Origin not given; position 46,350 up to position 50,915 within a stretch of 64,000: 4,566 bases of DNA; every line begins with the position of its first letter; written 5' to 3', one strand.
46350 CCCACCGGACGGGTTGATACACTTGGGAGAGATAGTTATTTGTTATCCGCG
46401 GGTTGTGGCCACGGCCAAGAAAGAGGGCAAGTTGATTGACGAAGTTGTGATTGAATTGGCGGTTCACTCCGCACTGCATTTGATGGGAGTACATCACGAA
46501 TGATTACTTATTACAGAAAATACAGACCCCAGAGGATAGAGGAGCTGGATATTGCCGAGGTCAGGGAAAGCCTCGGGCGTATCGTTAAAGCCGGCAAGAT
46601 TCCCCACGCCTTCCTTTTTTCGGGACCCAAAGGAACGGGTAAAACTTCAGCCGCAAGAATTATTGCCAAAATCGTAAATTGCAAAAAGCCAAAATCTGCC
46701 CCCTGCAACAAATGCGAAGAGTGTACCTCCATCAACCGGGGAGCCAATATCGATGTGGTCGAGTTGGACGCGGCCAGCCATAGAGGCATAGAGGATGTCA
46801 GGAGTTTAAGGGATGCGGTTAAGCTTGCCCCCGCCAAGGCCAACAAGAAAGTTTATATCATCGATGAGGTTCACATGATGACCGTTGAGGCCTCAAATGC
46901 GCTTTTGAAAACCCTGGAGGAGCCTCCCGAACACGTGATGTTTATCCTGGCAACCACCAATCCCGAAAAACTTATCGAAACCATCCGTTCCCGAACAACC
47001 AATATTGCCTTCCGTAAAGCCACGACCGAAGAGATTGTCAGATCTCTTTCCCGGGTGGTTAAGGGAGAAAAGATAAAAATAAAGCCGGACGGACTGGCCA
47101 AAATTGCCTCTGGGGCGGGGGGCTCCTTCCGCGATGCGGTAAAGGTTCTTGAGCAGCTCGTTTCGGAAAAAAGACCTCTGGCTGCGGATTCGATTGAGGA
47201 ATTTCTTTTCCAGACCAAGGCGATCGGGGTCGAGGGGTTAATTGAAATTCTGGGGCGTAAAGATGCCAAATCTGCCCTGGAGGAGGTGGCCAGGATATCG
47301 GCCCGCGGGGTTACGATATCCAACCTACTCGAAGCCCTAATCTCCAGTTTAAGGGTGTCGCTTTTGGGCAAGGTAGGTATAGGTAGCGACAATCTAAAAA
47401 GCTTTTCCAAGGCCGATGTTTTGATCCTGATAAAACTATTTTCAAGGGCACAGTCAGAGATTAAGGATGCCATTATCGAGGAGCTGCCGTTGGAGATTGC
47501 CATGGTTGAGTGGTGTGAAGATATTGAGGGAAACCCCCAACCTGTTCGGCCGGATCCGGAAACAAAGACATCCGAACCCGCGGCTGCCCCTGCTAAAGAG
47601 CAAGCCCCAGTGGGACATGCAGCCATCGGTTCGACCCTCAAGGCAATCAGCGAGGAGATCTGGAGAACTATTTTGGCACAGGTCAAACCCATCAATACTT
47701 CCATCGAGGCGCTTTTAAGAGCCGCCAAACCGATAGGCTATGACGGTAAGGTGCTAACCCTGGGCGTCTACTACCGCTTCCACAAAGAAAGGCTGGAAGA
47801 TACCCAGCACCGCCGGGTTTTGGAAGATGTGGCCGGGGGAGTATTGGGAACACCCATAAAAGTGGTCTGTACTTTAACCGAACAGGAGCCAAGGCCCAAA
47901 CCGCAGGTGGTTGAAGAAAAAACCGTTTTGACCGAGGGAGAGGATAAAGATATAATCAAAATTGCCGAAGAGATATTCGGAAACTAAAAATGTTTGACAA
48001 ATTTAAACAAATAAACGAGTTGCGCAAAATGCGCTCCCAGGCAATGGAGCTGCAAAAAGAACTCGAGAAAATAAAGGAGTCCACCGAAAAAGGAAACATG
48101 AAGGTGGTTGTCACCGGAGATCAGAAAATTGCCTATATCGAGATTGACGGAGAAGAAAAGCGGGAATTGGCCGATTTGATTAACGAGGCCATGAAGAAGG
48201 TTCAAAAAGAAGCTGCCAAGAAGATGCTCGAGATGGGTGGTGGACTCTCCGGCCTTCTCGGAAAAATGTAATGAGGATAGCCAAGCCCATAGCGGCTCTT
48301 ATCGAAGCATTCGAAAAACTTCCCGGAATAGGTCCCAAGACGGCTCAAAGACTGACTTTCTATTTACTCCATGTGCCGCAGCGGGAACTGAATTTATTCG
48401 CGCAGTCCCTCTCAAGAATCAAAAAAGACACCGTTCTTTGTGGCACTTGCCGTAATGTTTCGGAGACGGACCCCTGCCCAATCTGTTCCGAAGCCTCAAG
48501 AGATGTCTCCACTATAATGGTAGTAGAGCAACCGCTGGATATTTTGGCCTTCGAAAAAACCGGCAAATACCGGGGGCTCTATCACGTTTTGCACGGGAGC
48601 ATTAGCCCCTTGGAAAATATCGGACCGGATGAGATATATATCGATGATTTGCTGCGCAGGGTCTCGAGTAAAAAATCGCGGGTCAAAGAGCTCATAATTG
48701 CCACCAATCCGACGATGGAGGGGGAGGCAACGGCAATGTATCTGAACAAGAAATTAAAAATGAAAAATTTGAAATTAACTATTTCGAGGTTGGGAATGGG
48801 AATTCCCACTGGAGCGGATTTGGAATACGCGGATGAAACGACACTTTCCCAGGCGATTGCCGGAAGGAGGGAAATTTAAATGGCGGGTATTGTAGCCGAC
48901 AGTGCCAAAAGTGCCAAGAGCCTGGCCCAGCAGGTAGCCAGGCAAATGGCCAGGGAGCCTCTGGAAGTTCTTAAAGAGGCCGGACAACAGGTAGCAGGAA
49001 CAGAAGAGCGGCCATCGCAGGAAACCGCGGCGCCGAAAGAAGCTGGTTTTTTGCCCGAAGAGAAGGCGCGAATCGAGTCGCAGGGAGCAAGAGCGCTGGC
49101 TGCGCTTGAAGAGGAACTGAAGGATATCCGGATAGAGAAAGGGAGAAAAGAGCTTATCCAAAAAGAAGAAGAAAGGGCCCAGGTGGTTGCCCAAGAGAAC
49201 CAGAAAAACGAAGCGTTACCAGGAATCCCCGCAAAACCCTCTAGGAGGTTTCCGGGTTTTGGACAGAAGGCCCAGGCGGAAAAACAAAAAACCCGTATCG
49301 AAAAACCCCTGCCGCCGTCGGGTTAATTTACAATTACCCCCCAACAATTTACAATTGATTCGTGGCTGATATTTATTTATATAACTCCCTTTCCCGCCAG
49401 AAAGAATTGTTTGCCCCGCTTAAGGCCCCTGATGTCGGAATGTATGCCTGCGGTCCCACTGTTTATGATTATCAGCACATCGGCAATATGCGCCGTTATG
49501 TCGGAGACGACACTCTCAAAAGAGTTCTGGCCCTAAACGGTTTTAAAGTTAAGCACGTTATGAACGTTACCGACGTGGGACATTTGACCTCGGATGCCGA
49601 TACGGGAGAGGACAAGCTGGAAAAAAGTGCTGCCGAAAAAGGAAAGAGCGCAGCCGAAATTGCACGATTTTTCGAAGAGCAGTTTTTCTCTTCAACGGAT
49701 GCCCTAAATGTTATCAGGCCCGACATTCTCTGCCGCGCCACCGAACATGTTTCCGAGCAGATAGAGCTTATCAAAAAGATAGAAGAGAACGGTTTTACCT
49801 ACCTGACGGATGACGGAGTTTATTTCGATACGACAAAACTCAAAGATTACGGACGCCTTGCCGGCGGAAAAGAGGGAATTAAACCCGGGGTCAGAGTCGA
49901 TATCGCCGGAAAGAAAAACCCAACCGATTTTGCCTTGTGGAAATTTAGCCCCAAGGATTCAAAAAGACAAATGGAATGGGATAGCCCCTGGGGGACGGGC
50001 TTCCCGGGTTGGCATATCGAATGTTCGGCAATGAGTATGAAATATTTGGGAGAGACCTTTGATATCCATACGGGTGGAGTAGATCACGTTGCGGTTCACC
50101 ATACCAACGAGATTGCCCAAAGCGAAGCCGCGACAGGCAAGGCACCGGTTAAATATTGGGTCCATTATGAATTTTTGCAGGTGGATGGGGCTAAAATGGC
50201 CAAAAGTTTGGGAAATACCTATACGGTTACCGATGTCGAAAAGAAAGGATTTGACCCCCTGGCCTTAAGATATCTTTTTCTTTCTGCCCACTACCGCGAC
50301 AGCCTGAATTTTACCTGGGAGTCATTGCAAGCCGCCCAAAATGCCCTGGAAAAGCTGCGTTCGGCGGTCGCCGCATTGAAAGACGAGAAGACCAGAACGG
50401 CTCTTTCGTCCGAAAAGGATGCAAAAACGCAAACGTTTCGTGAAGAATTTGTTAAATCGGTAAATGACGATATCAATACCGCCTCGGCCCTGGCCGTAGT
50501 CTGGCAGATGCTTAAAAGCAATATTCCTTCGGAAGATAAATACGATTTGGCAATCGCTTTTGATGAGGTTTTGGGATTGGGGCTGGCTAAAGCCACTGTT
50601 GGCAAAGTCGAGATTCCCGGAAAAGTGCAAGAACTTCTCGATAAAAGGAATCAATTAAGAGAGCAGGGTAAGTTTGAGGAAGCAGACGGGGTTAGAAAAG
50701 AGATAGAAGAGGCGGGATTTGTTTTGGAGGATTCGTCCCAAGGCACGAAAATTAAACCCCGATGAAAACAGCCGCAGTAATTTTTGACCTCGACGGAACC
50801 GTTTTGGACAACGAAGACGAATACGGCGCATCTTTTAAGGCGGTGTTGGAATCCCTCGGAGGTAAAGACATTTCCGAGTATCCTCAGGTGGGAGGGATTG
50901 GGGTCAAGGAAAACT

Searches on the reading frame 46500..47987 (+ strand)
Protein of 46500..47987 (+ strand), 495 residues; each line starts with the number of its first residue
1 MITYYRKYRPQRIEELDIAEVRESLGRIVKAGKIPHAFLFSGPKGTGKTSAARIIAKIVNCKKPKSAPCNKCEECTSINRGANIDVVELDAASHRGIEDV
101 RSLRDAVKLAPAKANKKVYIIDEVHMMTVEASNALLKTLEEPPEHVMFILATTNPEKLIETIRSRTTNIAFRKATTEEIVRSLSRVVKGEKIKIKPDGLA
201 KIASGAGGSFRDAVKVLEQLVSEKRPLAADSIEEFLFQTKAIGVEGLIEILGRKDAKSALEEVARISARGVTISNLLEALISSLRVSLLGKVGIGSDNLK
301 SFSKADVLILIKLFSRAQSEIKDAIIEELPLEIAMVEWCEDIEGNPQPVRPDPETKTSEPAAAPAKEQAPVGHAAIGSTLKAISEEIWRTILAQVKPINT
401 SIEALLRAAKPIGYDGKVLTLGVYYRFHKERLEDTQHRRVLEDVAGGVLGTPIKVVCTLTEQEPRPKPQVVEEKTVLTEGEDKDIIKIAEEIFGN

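Call 23: search_protein_families(library=pfam, proteins=[window:46500-47987:+], max_evalue=0.00001)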
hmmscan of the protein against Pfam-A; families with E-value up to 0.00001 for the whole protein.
window:46500-47987:+ (495 aa): 5 families
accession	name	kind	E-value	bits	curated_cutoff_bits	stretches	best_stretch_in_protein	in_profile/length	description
PF13177.12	DNA_pol3_delta2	-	1.6e-45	155.4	27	1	22-173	6-159/161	DNA polymerase III, delta subunit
PF00004.35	AAA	-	5.2e-15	56.5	21.2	1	39-169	2-126/131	ATPase family associated with various cellular activities (AAA)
PF20964.2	DnaX_C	-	1.5e-08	35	26.2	1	385-462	13-90/113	DNA polymerase III subunit tau, C-terminal domain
PF22608.2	DNAX_ATPase_lid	-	7.8e-07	29.2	27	1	179-220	2-43/49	DNA polymerase III clamp loader subunit, ATPase lid domain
PF07728.20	AAA_5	-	9.9e-07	29.3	22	1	38-146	2-97/139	AAA domain (dynein-related subfamily)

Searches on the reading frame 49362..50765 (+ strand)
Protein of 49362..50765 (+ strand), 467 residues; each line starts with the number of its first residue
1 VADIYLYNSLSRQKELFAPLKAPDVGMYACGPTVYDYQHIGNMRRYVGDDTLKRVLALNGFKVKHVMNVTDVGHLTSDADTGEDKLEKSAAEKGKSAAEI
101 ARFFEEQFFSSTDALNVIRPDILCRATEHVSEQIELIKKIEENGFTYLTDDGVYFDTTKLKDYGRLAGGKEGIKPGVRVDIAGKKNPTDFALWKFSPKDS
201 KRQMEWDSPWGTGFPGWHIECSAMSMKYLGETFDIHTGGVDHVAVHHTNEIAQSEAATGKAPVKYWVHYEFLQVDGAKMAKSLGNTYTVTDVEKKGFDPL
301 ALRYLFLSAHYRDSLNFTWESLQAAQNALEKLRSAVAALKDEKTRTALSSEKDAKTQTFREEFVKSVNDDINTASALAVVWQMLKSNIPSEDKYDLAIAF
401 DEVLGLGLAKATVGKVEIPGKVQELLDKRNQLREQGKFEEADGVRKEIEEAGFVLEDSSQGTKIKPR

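Call 23: search_protein_families(library=pfam, proteins=[window:49362-50765:+], max_evalue=0.00001)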
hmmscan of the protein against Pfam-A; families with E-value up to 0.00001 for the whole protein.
window:49362-50765:+ (467 aa): 3 families
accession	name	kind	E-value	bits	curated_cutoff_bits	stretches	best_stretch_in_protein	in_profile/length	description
PF01406.26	tRNA-synt_1e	-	2.1e-96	323.3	27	1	17-326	2-300/301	tRNA synthetases class I (C) catalytic domain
PF09334.17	tRNA-synt_1g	-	1.7e-10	40.7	20.1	0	245-328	294-377/391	tRNA synthetases class I (M)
PF01921.24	tRNA-synt_1f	-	2e-09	37.3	27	1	226-344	228-347/360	tRNA synthetases class I (K)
